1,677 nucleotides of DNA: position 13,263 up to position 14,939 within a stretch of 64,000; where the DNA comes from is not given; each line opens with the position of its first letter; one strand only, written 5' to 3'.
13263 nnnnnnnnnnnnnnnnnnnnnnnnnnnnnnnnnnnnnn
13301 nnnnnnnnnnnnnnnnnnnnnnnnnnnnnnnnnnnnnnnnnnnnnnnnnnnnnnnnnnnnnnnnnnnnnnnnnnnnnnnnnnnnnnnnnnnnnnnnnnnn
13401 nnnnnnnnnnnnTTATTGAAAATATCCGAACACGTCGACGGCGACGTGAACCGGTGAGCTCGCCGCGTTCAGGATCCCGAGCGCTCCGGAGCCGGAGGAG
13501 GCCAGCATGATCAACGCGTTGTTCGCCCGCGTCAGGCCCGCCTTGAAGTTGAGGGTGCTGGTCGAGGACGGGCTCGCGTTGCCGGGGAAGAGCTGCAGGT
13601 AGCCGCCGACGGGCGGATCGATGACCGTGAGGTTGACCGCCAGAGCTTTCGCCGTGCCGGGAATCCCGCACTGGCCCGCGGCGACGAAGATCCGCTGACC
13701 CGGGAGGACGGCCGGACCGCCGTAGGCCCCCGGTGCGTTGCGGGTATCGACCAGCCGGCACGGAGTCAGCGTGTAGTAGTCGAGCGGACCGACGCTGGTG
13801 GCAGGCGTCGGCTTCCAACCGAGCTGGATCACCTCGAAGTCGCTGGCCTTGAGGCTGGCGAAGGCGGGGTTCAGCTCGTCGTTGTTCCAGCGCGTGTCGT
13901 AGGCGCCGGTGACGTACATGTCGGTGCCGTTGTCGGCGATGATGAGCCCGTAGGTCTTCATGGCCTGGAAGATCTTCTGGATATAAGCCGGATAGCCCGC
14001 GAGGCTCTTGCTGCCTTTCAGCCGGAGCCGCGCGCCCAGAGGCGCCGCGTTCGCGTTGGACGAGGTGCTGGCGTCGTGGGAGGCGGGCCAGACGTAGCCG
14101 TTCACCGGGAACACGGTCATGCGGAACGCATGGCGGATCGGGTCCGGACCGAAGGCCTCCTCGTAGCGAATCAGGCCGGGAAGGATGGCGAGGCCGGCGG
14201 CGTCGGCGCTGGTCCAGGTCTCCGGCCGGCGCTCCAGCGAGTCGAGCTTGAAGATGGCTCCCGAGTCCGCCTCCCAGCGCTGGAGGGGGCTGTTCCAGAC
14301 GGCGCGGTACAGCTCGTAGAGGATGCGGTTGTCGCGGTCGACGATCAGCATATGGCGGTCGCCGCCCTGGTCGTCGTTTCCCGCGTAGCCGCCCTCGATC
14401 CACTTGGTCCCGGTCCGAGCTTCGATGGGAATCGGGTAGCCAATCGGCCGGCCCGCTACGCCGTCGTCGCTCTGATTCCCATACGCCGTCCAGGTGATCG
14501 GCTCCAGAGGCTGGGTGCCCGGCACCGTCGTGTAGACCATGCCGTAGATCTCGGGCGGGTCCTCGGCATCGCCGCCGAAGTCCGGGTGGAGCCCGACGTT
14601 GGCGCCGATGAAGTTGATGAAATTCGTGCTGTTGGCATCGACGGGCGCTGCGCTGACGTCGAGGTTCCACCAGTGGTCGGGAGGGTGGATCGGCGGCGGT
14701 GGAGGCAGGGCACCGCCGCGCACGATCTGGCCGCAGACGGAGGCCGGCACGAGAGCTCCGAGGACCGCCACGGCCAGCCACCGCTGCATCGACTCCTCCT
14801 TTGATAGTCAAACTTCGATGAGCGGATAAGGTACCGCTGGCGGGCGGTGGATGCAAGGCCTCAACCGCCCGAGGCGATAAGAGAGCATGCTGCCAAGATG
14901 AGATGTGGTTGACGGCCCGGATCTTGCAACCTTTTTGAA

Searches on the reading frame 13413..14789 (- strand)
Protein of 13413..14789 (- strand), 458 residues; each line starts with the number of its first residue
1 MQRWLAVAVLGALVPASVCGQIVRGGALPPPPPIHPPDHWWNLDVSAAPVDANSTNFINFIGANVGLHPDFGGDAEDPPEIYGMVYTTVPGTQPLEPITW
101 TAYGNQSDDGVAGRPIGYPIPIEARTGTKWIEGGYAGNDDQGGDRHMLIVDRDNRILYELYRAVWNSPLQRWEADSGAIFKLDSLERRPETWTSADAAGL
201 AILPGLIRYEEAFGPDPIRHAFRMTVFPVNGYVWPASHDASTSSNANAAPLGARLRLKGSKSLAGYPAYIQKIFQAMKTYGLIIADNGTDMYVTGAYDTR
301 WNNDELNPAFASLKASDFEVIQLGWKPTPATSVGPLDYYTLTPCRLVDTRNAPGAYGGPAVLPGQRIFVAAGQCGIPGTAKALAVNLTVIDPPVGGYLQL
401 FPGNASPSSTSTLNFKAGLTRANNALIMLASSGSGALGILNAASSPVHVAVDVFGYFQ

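Call 63: search_protein_families(library=pfam, proteins=[window:13413-14789:-], max_evalue=0.05)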
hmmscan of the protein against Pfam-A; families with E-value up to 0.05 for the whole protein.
window:13413-14789:- (458 aa): 1 family
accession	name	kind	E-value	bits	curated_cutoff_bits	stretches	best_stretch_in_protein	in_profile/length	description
PF02878.22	PGM_PMM_I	-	0.038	14.1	22.5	0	284-333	34-84/138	Phosphoglucomutase/phosphomannomutase, alpha/beta/alpha domain I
